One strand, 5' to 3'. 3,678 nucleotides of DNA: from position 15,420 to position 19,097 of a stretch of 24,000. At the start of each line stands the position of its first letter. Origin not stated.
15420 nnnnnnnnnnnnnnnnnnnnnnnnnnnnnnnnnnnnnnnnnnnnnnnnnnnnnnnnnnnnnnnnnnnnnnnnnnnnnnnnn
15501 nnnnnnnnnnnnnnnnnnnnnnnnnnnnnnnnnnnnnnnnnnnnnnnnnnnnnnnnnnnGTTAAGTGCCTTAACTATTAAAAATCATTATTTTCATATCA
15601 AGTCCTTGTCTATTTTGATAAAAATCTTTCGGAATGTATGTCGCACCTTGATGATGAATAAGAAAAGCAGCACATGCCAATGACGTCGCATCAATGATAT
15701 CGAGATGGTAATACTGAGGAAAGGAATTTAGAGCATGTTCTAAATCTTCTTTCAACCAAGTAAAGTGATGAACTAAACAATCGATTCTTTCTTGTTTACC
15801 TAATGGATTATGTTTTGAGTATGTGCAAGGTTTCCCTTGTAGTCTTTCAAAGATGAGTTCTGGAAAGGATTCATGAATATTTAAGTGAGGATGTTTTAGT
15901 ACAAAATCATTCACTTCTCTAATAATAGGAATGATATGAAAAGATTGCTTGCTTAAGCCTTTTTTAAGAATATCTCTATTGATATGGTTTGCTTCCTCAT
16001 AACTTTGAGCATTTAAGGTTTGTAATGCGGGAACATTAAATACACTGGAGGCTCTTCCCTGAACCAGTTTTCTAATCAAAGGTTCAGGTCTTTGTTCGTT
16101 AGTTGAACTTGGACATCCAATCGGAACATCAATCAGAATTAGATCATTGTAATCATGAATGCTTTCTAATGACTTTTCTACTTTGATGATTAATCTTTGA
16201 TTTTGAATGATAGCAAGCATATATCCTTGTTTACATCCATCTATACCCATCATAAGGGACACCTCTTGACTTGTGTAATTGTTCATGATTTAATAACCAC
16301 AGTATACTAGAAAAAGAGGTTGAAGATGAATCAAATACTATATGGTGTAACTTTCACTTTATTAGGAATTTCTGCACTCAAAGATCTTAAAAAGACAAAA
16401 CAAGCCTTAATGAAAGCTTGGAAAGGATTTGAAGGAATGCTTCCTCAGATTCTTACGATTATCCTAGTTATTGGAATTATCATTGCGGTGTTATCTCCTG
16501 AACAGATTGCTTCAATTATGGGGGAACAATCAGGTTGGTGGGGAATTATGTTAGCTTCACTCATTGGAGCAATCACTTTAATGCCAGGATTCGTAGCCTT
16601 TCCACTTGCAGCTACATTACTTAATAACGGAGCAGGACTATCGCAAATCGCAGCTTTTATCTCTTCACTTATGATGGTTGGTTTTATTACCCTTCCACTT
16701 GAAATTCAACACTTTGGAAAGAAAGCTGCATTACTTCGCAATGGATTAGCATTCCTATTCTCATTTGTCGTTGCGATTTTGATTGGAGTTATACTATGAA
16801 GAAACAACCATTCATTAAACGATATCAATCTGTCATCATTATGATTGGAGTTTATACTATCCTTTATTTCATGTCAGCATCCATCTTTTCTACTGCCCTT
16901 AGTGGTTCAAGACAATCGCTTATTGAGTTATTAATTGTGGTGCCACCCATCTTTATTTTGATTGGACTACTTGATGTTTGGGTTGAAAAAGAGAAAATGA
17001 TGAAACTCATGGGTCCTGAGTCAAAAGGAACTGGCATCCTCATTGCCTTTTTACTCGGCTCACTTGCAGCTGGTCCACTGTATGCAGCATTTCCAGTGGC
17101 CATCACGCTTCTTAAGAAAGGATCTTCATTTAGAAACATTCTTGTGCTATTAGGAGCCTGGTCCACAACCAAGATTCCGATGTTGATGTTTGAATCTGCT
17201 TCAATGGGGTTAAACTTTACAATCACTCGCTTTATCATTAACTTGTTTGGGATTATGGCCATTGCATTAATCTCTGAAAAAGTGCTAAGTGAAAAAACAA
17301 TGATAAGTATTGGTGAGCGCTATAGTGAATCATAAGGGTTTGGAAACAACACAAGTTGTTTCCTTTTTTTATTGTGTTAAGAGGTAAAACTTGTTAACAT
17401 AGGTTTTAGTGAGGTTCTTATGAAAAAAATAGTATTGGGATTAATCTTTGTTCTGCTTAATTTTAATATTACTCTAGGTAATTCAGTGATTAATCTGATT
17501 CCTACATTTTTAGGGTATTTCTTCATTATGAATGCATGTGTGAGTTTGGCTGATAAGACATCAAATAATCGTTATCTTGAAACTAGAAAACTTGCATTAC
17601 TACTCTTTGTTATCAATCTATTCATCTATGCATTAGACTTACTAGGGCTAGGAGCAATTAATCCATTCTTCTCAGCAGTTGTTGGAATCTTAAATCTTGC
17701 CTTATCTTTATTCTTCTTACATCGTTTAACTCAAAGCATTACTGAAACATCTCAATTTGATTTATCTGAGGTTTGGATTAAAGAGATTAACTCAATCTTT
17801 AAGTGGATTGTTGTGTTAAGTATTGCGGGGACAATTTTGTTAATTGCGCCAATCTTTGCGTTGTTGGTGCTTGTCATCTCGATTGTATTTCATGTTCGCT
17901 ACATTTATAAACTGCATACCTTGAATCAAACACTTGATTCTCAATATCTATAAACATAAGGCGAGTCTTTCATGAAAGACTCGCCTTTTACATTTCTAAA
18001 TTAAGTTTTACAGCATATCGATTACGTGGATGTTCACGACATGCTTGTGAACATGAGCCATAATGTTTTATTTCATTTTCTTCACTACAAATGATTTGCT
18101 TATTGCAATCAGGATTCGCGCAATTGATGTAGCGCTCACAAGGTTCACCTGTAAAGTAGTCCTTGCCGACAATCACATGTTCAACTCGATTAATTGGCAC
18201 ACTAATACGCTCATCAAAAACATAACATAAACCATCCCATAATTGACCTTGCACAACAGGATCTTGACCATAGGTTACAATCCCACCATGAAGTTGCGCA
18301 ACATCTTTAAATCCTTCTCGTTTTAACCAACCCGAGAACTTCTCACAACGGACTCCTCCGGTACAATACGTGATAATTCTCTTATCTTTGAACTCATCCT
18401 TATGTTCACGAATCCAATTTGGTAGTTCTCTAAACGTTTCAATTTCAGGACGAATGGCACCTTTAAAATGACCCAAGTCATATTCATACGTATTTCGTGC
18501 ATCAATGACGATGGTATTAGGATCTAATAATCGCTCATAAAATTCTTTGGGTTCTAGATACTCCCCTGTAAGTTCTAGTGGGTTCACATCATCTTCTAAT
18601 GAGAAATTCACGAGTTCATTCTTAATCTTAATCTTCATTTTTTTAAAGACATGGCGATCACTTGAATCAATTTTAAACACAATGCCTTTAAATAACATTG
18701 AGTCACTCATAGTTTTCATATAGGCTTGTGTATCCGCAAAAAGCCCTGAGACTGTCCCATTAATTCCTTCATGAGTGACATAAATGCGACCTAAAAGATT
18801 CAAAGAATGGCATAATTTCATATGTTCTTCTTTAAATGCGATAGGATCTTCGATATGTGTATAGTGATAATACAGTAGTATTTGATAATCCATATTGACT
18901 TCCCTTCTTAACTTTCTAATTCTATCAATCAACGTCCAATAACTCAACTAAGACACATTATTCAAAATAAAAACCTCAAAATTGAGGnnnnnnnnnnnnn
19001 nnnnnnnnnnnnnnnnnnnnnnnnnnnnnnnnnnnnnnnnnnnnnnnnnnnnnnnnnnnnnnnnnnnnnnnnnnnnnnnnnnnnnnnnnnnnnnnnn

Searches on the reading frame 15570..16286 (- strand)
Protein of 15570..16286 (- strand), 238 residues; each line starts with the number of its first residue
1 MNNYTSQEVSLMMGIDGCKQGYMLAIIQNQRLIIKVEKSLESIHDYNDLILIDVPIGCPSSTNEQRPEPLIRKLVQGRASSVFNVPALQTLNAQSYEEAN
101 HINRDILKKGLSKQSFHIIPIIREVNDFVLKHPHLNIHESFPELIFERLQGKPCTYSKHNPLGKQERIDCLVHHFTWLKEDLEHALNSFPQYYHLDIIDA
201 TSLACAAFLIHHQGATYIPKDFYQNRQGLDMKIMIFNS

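Call 6: search_protein_families(library=pfam, proteins=[window:15570-16286:-], max_evalue=0.001)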
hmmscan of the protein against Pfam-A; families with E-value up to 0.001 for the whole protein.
window:15570-16286:- (238 aa): 1 family
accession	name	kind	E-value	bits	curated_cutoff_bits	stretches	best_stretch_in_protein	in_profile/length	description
PF04250.19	DUF429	-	3.7e-35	122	23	1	14-221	1-211/214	Protein of unknown function (DUF429)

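Call 10: search_protein_families(library=ncbifam, proteins=[window:15570-16286:-], max_evalue=0.00001)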
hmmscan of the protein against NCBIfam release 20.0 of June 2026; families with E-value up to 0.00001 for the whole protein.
window:15570-16286:- (238 aa): 0 families

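Call 61: search_solved_structures(query=window:15570-16253:-, max_evalue=1)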
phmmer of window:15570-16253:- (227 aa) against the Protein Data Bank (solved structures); distinct sequences matched with E-value up to 1: 2.
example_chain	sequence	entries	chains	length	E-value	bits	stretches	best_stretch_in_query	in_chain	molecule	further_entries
2i7x_A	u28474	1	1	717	0.1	14.9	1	81-147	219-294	Protein CFT2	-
7zgq_C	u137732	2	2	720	0.1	14.9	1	81-147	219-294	Cleavage factor two protein 2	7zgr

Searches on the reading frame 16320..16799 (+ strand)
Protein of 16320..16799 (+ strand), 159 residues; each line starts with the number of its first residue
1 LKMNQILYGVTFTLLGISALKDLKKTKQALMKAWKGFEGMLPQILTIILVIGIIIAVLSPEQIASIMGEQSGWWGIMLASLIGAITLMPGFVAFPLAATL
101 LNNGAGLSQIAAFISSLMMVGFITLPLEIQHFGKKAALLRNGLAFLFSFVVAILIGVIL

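Call 6: search_protein_families(library=pfam, proteins=[window:16320-16799:+], max_evalue=0.001)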
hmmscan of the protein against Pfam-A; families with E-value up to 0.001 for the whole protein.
window:16320-16799:+ (159 aa): 1 family
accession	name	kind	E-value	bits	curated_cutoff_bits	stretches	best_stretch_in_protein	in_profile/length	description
PF03773.19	ArsP_1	-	3.3e-07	30.2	32.3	1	40-158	16-134/294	Predicted permease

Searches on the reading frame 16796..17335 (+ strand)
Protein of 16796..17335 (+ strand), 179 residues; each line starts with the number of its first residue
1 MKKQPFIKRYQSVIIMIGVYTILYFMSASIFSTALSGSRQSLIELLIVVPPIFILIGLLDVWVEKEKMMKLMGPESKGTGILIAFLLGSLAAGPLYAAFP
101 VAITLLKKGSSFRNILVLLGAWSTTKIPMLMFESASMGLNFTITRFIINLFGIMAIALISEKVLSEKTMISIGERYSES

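Call 7: search_protein_families(library=pfam, proteins=[window:16796-17335:+], max_evalue=0.001)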
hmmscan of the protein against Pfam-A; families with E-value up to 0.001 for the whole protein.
window:16796-17335:+ (179 aa): 1 family
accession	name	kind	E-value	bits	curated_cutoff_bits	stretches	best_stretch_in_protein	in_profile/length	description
PF03773.19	ArsP_1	-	1.4e-11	44.6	32.3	1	41-168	12-139/294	Predicted permease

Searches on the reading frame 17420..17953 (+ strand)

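Call 7: search_protein_families(library=pfam, proteins=[window:17420-17953:+], max_evalue=0.001)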
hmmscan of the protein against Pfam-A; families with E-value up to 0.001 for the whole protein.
window:17420-17953:+ (177 aa): 0 families

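Call 30: search_protein_families(library=pfam, proteins=[window:17420-17953:+], max_evalue=1)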
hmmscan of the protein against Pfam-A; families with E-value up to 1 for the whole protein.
window:17420-17953:+ (177 aa): 1 family
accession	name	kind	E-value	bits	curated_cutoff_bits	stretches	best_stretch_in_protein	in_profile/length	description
PF09843.14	DUF2070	-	0.033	12.9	30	1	4-160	22-167/561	Predicted membrane protein (DUF2070)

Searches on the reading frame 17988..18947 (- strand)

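Call 7: search_protein_families(library=pfam, proteins=[window:17988-18947:-], max_evalue=0.001)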
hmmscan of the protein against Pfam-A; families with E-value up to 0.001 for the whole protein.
window:17988-18947:- (319 aa): 3 families
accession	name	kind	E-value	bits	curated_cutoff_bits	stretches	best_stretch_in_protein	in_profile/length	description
PF17773.7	UPF0176_N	-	9.9e-25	87.2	26.2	1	21-111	1-91/92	UPF0176 acylphosphatase like domain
PF12368.13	Rhodanese_C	-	8.9e-18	64.8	26.9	1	238-304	1-66/66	Rhodanase C-terminal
PF00581.25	Rhodanese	-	4.1e-14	53.3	22.2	1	133-226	2-99/102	Rhodanese-like domain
